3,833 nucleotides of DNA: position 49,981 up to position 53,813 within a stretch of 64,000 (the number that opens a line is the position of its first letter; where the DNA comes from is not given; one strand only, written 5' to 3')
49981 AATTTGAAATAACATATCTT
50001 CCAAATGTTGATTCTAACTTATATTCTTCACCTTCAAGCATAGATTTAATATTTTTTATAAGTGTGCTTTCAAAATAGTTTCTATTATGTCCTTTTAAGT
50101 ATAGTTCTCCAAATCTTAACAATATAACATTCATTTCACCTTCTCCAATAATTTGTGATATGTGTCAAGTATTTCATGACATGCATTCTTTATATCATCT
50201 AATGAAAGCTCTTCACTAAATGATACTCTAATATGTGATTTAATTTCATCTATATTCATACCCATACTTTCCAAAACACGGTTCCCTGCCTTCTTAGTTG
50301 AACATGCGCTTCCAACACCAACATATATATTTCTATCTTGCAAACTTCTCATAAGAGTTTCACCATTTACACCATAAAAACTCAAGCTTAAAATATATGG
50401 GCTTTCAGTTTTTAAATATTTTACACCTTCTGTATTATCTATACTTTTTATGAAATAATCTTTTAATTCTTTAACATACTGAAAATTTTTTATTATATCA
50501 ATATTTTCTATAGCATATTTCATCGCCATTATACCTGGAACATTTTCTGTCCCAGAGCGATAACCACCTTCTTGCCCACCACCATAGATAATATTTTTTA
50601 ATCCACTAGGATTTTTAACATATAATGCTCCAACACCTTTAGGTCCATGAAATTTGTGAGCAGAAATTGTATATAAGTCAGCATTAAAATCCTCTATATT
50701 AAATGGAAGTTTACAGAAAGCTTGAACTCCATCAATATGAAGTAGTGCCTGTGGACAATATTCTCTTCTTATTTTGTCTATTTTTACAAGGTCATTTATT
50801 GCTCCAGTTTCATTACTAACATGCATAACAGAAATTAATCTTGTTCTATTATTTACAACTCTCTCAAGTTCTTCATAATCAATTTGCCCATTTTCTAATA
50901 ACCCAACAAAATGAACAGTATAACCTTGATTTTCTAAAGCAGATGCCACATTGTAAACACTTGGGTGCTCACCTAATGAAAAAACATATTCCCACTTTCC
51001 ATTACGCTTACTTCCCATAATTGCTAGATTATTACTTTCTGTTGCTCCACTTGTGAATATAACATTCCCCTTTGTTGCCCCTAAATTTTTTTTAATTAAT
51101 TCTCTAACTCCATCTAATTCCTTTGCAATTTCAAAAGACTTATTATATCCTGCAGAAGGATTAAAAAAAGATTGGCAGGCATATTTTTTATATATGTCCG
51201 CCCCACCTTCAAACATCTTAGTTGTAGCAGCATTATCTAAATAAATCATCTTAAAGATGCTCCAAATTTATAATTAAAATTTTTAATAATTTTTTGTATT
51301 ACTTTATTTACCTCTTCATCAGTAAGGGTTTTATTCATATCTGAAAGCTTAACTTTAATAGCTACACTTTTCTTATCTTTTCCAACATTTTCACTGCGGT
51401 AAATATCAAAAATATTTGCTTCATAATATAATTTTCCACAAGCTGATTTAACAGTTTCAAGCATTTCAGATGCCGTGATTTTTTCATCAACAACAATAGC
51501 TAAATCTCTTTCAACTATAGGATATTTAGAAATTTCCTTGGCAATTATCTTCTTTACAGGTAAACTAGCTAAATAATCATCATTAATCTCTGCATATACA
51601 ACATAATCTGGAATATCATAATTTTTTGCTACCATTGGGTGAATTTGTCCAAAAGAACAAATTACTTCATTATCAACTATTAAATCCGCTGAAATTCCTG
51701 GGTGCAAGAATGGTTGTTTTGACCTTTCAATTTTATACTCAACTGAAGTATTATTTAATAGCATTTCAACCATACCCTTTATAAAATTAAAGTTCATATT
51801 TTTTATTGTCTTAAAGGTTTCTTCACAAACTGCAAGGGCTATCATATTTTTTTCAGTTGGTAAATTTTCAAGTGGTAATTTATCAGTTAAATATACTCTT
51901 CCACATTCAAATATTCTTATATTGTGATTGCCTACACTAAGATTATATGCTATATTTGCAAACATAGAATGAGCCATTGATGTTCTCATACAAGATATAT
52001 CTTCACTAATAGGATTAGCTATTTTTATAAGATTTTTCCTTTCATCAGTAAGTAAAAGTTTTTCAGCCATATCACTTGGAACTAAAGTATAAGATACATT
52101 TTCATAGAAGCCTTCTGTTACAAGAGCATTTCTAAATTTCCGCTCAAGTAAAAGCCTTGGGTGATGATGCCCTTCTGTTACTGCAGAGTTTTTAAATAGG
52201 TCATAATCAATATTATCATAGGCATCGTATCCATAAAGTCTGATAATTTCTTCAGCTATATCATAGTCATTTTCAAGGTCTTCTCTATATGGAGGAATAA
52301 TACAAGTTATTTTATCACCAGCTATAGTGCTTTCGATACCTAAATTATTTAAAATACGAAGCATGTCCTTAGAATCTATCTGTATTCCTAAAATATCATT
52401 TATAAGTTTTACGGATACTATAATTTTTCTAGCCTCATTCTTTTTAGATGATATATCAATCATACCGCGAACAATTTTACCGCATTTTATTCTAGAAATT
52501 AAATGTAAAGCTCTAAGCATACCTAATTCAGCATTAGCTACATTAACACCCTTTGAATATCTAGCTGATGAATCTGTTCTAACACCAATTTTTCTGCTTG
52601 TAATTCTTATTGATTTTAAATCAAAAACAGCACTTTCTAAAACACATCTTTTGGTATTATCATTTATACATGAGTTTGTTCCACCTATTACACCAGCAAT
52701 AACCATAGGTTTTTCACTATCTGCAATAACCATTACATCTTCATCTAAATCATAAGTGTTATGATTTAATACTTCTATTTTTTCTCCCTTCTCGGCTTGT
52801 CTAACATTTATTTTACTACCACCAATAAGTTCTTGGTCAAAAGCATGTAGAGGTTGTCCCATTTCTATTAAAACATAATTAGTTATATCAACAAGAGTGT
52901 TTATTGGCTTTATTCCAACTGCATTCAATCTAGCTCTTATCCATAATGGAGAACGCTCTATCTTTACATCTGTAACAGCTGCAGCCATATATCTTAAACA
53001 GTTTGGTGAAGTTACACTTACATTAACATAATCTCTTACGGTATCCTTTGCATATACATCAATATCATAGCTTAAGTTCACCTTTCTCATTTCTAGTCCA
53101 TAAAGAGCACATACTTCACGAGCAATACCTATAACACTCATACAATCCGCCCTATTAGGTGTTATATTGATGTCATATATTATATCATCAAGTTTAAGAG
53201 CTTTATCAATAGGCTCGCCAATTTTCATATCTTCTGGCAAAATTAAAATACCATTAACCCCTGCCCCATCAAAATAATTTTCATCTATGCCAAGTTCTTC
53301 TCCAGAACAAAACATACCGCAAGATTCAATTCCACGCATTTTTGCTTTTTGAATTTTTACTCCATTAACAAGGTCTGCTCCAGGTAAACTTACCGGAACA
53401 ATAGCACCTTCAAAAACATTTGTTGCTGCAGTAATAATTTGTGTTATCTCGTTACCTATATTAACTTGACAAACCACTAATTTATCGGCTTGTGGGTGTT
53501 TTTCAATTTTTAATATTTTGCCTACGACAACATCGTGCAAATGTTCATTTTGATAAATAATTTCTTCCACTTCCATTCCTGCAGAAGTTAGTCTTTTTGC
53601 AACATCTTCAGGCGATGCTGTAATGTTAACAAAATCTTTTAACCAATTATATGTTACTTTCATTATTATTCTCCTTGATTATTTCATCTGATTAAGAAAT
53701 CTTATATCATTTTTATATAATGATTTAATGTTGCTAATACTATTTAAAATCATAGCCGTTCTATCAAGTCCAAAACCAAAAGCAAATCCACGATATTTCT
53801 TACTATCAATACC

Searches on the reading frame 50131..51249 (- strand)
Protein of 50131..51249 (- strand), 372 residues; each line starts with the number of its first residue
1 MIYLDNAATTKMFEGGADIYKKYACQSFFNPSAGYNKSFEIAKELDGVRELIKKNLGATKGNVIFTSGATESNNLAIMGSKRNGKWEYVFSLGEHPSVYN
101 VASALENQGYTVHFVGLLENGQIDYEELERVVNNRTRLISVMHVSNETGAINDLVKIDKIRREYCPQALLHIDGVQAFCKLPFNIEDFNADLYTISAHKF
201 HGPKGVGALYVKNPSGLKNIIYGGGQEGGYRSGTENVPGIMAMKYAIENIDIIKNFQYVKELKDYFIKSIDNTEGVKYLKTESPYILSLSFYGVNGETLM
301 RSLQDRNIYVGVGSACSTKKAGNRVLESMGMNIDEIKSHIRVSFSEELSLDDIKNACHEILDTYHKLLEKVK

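Call 61: search_protein_families(library=pfam, proteins=[window:50131-51249:-], max_evalue=0.00001)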
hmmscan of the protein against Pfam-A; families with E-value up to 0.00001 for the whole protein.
window:50131-51249:- (372 aa): 2 families
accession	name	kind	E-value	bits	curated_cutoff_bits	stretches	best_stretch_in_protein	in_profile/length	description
PF00266.25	Aminotran_5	-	4.2e-66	223.9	21.5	1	2-354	1-369/371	Aminotransferase class-V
PF00155.27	Aminotran_1_2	-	3e-09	37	19.7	1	56-358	55-359/361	Aminotransferase class I and II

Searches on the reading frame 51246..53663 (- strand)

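Call 45: search_protein_families(library=pfam, proteins=[window:51246-53663:-], max_evalue=0.00001)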
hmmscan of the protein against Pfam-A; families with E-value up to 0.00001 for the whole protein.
window:51246-53663:- (805 aa): 5 families
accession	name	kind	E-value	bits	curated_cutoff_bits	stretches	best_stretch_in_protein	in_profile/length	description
PF03483.22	B3_4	-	1.2e-59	201.3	29.3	1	222-392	2-172/174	B3/4 domain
PF17759.6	tRNA_synthFbeta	-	4.6e-54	183.6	22.4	1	493-694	8-213/214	Phenylalanyl tRNA synthetase beta chain CLM domain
PF03147.19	FDX-ACB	-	1.3e-29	102.9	31.1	1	712-805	1-94/94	Ferredoxin-fold anticodon binding domain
PF03484.21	B5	-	1.1e-20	74.1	28.6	1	416-479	3-67/67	tRNA synthetase B5 domain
PF01588.26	tRNA_bind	-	2e-20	73.1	27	1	45-150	1-95/96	Putative tRNA binding domain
